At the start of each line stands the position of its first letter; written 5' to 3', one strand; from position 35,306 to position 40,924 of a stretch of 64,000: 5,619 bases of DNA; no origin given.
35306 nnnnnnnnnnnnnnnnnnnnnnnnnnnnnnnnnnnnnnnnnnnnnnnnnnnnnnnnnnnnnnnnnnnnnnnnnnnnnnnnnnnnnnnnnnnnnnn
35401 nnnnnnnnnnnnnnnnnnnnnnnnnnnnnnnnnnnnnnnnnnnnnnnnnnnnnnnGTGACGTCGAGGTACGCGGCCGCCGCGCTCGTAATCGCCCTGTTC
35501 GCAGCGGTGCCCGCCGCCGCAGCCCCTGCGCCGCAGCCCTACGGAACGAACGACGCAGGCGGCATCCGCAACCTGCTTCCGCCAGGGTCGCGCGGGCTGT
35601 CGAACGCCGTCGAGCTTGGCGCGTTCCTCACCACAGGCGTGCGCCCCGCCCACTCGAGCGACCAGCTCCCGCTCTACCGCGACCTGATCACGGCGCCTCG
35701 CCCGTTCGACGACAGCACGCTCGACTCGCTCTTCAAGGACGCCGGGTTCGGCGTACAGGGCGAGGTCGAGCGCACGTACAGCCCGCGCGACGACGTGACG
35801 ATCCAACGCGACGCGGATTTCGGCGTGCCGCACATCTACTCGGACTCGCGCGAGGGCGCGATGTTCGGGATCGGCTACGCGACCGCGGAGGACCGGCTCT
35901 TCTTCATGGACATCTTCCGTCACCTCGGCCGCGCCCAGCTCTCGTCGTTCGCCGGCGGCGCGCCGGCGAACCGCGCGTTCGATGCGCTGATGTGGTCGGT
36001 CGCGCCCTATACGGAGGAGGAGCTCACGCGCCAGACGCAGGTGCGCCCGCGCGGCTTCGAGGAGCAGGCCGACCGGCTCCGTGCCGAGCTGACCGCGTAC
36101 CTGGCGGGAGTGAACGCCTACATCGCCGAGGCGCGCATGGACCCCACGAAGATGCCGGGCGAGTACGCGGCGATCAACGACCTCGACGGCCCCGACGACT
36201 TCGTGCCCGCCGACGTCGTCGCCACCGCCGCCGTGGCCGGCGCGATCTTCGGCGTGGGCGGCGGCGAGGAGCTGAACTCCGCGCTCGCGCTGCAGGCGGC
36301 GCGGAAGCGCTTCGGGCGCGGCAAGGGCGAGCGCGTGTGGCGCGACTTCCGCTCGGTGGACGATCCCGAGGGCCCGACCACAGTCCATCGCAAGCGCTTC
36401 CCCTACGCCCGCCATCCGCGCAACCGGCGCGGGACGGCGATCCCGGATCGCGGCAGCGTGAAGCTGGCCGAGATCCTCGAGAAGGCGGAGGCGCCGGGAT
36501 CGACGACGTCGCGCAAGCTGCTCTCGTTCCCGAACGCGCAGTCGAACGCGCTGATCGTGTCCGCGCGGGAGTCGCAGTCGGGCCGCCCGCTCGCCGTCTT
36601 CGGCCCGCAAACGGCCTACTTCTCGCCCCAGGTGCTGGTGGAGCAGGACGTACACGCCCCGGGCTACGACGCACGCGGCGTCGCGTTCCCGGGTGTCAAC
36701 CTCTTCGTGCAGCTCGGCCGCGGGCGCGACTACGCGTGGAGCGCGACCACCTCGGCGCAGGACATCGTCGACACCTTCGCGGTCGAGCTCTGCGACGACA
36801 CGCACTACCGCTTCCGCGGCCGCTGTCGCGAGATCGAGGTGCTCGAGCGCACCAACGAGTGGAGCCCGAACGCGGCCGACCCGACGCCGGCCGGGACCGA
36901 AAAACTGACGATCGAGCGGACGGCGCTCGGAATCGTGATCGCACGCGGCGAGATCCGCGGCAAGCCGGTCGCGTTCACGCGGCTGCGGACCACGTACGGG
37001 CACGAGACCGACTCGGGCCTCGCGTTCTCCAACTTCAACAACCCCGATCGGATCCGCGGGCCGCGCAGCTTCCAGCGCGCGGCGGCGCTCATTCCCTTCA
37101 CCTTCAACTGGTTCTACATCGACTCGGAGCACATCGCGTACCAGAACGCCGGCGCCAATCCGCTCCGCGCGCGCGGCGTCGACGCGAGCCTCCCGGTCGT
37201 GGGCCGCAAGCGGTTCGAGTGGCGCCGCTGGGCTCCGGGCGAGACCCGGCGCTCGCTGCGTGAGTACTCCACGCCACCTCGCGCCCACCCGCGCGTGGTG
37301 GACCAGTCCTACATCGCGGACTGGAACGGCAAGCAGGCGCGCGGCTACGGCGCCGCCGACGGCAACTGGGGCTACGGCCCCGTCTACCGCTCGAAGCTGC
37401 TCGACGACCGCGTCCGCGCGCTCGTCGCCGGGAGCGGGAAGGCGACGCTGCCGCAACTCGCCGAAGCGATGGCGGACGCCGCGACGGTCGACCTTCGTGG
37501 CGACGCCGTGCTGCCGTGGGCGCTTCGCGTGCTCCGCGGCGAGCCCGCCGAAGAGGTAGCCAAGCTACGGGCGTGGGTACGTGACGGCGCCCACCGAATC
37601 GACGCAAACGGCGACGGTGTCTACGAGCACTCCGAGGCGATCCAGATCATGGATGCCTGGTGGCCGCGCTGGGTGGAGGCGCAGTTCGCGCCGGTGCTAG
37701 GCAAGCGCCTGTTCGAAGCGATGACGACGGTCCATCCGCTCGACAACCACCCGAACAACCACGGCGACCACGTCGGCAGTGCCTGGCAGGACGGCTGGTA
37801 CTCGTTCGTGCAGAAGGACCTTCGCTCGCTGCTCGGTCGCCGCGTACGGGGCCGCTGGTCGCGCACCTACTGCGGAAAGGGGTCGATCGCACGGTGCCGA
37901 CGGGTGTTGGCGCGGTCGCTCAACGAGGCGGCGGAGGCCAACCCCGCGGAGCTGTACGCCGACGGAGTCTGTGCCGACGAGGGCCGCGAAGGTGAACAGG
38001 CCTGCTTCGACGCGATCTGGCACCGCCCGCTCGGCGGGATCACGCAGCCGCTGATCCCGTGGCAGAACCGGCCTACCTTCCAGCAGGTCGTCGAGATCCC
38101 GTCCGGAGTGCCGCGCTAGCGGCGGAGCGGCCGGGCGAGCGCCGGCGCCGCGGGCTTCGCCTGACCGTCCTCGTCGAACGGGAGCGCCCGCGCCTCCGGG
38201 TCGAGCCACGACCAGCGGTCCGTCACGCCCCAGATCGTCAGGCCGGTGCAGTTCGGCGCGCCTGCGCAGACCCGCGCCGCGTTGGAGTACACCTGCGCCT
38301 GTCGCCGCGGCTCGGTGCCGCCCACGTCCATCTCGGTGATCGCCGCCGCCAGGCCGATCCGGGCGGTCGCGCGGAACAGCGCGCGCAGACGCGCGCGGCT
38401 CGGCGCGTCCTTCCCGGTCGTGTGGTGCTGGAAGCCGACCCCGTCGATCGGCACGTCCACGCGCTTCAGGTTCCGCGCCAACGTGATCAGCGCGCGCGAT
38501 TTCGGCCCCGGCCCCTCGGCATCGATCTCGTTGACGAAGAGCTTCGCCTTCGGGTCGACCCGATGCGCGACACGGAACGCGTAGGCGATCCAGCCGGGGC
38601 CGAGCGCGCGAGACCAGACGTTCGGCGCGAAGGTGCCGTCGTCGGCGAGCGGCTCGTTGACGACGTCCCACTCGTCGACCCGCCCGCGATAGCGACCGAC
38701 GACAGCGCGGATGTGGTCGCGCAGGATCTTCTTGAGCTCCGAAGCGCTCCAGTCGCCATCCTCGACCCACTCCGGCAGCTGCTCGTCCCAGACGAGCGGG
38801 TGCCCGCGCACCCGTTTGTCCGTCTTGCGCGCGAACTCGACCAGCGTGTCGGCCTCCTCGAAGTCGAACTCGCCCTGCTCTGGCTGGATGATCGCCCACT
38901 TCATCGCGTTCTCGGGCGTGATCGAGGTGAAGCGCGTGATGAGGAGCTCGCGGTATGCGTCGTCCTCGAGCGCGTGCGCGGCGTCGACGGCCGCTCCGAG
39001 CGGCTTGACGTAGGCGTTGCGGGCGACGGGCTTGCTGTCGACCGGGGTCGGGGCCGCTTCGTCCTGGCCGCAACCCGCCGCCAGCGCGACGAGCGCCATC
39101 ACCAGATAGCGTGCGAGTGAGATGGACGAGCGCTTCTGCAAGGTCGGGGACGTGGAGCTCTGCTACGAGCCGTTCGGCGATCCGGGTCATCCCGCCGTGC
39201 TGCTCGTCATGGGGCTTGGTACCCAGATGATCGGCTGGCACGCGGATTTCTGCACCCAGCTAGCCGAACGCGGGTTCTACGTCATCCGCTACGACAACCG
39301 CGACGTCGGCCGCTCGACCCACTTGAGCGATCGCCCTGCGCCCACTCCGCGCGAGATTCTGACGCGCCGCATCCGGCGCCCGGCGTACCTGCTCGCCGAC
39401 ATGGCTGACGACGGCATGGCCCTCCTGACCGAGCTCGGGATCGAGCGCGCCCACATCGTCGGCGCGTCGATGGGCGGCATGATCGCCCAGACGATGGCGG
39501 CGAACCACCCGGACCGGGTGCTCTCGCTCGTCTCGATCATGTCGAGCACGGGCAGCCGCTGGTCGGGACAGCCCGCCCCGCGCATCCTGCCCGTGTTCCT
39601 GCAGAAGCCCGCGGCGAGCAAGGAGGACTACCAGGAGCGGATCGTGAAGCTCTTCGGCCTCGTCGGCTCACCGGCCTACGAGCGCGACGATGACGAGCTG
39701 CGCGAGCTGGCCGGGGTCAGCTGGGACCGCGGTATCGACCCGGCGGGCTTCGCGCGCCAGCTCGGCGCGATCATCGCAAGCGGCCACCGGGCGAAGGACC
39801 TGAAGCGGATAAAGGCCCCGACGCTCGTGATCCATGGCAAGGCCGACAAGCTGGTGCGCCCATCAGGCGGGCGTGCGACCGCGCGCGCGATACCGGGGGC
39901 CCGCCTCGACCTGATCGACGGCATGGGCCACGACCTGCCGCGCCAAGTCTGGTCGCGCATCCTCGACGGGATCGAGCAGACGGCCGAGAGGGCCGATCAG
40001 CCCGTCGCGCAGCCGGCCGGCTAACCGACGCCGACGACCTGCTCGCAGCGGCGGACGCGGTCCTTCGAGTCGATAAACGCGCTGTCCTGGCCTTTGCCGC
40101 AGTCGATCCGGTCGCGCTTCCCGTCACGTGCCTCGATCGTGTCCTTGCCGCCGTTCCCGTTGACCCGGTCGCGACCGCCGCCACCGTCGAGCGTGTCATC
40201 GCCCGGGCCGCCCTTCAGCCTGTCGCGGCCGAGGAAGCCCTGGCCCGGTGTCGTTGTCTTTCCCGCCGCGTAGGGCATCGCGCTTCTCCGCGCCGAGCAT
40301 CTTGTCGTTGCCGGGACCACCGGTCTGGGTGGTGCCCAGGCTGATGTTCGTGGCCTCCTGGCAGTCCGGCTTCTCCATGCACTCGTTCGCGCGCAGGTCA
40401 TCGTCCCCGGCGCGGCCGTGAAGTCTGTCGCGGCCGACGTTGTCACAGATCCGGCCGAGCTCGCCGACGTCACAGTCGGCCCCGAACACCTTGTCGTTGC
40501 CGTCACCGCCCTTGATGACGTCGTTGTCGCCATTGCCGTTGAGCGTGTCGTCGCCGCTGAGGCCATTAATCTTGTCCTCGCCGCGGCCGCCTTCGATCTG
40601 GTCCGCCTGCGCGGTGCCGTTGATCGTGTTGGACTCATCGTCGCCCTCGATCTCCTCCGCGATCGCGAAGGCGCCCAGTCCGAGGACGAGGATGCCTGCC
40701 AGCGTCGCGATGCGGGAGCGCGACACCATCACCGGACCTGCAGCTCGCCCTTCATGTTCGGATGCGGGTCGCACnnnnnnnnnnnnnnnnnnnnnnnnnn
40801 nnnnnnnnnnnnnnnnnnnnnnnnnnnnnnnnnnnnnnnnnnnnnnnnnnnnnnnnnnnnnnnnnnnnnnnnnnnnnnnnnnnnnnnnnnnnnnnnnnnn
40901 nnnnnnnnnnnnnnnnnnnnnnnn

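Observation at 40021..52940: Tandemly duplicated secreted copper cassette: PHM/DBH-like monooxygenase-cupredoxin, long-leader Tat amidohydrolase, beta-propeller-cupredoxin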

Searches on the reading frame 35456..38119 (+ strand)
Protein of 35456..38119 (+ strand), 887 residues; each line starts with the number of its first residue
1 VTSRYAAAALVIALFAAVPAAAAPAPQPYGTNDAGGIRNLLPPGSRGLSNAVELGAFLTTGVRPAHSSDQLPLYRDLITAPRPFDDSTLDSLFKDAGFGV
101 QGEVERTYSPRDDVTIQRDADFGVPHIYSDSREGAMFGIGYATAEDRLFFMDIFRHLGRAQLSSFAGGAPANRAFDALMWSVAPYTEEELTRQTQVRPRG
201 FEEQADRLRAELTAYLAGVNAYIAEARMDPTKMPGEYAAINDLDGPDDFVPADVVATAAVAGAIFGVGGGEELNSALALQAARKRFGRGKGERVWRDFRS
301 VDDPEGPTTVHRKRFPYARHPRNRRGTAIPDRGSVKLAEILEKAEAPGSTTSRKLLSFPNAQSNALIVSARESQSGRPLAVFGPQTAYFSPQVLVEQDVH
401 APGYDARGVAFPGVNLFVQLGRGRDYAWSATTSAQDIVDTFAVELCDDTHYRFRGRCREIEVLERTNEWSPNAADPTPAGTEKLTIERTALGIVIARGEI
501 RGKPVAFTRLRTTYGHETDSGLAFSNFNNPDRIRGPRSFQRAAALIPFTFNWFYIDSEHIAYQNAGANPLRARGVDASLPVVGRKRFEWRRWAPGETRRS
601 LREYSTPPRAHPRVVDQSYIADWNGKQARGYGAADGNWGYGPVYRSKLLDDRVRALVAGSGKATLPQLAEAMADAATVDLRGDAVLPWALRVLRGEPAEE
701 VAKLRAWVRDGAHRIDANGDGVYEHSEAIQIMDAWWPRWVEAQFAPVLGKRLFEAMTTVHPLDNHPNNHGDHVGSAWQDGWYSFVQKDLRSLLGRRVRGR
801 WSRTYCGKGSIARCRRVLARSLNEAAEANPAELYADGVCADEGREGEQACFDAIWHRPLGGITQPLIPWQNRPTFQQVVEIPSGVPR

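Call 93: search_protein_families(library=pfam, proteins=[window:35456-38119:+], max_evalue=0.0001)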
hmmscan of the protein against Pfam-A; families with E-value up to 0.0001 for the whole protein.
window:35456-38119:+ (887 aa): 1 family
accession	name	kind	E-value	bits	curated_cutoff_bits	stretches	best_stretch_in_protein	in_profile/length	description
PF01804.23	Penicil_amidase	-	9e-102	342.7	21.3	1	113-829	1-561/675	Penicillin amidase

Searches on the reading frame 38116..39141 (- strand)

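Call 93: search_protein_families(library=pfam, proteins=[window:38116-39141:-], max_evalue=0.0001)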
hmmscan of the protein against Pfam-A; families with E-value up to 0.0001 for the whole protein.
window:38116-39141:- (341 aa): 1 family
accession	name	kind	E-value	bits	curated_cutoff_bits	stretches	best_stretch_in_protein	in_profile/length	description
PF00331.26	Glyco_hydro_10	-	2.8e-87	293.3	22.1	1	43-335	8-308/311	Glycosyl hydrolase family 10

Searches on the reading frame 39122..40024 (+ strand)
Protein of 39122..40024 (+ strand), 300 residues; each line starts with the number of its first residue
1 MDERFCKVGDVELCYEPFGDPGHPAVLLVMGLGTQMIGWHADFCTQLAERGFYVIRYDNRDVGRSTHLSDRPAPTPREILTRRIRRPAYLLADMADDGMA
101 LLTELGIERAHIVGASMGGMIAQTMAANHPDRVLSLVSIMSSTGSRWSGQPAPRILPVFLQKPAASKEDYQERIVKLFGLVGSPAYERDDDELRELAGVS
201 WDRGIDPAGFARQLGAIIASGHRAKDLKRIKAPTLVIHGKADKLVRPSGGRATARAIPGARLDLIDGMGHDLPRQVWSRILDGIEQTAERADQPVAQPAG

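Call 93: search_protein_families(library=pfam, proteins=[window:39122-40024:+], max_evalue=0.0001)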
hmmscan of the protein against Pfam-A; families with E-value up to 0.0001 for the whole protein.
window:39122-40024:+ (300 aa): 4 families
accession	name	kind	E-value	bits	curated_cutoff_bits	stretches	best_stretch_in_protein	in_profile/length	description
PF00561.26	Abhydrolase_1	-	1.4e-25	90.9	25.8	1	24-271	1-239/245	alpha/beta hydrolase fold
PF12146.15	Hydrolase_4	-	1.4e-19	70.8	27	1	25-272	6-234/239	Serine aminopeptidase, S33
PF12697.13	Abhydrolase_6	-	1.4e-13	52.5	26.3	1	31-273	6-206/217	Alpha/beta hydrolase family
PF20408.4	Abhydrolase_11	-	3.3e-06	27.4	27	0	25-129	4-97/193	Alpha/beta hydrolase domain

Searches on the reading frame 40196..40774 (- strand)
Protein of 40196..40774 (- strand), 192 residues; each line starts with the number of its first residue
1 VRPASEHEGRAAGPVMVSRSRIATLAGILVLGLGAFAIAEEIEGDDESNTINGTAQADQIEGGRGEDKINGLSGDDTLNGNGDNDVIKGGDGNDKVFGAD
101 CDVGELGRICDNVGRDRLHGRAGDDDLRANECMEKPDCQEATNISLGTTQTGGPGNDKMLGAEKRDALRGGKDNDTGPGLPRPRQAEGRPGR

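Call 3: search_protein_families(library=pfam, proteins=[window:40196-40774:-], max_evalue=0.01)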
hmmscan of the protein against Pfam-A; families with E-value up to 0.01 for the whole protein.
window:40196-40774:- (192 aa): 1 family
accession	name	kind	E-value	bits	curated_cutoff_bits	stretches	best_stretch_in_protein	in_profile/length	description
PF00353.25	HemolysinCabind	-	1.3e-18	67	23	2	44-78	2-36/36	RTX calcium-binding nonapeptide repeat (4 copies)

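Call 4: search_protein_families(library=ncbifam, proteins=[window:40196-40774:-], max_evalue=0.01)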
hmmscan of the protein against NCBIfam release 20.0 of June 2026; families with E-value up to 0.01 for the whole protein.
window:40196-40774:- (192 aa): 4 families
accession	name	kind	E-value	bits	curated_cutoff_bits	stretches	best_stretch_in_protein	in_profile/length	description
NF033943.0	RTX_toxin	subfamily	3.5e-12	45.4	1000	1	39-176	669-789/930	RTX family hemolysin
NF046115.1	Ca_rpt_SMc04171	equivalog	6.9e-08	32.1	625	1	44-126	282-479/574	SMc04171 family calcium-binding repeat protein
NF033203.1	entero_EhxA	exception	9.1e-06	24.1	2000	1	40-175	703-820/997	enterohemolysin EhxA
NF050046.1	PueAB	exception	5.1e-05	21.9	670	1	50-96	371-417/616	polyurethane esterase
